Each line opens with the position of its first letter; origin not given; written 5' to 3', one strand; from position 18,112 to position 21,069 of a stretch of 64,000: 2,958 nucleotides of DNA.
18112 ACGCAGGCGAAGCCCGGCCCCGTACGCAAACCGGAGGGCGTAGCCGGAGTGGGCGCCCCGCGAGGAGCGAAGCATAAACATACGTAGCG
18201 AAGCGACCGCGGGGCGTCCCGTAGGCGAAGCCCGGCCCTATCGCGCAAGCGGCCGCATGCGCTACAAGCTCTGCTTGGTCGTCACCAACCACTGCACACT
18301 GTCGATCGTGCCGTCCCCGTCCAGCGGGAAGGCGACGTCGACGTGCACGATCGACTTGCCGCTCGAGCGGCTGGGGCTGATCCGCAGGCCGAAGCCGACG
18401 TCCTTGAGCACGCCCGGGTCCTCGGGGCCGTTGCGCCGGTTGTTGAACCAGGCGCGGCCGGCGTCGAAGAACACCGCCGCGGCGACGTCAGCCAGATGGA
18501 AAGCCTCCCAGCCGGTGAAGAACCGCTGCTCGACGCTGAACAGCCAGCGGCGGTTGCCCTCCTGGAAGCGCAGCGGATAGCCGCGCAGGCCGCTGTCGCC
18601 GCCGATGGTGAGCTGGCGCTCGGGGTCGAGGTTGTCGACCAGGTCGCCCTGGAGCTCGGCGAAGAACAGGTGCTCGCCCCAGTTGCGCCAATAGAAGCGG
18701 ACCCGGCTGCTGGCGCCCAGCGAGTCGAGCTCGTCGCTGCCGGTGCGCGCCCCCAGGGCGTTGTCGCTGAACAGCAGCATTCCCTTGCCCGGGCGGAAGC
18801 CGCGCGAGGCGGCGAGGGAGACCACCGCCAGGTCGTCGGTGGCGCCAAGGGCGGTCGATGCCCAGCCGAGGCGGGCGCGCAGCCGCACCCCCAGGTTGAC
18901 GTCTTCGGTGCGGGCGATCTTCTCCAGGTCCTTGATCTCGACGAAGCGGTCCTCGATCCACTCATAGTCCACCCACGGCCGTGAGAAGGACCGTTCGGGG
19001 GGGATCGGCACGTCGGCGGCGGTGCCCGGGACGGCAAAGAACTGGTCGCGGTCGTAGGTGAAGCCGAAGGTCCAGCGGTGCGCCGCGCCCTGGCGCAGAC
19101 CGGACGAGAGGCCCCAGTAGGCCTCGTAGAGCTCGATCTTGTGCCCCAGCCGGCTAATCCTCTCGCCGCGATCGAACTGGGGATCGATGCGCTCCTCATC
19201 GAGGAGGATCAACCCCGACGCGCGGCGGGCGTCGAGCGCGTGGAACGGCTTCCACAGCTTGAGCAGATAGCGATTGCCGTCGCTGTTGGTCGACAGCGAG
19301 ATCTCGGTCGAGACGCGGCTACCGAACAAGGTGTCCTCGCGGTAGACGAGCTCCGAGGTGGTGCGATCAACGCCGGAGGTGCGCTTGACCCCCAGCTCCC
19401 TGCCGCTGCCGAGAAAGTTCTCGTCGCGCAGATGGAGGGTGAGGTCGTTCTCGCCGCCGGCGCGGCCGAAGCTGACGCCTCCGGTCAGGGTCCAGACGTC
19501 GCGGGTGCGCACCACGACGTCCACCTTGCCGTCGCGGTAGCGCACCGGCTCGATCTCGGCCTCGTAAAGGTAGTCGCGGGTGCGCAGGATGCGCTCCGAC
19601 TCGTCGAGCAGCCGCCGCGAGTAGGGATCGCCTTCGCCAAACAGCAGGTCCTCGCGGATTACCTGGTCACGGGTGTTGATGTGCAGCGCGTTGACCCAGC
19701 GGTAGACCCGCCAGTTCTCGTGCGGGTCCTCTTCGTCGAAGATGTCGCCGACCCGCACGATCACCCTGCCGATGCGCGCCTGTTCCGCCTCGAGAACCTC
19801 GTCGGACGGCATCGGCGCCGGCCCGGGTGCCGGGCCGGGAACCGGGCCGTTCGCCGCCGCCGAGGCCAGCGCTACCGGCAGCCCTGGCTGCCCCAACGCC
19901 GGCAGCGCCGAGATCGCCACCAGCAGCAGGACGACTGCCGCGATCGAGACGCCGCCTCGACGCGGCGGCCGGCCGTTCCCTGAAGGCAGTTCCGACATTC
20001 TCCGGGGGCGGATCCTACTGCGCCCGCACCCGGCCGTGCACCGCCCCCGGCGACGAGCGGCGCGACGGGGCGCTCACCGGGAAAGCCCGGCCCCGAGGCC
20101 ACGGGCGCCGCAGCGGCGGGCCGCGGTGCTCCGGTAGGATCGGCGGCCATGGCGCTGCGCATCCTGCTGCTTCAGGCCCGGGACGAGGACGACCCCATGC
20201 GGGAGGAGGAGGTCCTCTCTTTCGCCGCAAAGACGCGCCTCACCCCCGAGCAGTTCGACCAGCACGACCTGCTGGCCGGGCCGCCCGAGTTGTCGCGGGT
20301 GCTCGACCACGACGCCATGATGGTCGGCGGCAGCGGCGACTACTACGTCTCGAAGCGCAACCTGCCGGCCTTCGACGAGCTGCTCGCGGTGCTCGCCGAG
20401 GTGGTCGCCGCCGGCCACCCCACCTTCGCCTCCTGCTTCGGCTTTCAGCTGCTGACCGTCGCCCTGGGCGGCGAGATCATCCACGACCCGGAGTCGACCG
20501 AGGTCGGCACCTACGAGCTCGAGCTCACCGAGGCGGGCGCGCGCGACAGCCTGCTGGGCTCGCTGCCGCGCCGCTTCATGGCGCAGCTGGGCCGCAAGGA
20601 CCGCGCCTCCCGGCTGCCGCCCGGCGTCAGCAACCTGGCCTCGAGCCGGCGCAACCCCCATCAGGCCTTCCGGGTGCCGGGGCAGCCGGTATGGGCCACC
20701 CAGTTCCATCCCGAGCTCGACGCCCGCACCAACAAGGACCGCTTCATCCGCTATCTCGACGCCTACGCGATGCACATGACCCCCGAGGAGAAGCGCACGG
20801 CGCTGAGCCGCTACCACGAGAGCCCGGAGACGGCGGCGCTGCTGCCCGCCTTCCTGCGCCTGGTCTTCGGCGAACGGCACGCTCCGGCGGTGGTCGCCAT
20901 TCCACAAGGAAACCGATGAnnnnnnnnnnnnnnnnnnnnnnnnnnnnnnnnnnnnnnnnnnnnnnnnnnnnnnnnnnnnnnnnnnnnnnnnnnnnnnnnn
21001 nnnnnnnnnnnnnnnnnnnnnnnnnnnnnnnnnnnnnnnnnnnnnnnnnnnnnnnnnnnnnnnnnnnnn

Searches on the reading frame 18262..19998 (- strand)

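Call 3: search_protein_families(library=pfam, proteins=[window:18262-19998:-], max_evalue=0.01)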
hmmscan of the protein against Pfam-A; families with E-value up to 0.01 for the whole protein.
window:18262-19998:- (578 aa): 2 families
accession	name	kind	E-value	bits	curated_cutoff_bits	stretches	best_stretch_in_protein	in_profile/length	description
PF01103.29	Omp85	-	2.1e-06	27.9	24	0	455-539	191-290/325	Omp85 superfamily domain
PF07244.20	POTRA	-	0.00033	21.7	21.3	1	109-163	14-74/79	Surface antigen variable number repeat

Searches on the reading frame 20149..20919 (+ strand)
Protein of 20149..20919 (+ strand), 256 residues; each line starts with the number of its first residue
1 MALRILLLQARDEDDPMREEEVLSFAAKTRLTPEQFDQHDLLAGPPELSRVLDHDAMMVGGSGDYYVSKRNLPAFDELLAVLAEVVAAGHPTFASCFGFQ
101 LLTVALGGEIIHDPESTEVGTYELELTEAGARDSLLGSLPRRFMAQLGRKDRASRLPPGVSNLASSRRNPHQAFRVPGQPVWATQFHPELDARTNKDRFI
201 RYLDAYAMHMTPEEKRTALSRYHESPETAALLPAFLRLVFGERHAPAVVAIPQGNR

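Call 3: search_protein_families(library=pfam, proteins=[window:20149-20919:+], max_evalue=0.01)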
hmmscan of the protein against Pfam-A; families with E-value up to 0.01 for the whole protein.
window:20149-20919:+ (256 aa): 2 families
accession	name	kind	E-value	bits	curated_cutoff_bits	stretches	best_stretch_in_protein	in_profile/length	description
PF00117.34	GATase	-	5.2e-12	46.2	22.8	1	67-200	57-183/190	Glutamine amidotransferase class-I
PF07722.19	Peptidase_C26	-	1.2e-06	29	20.5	1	79-189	95-219/219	Peptidase C26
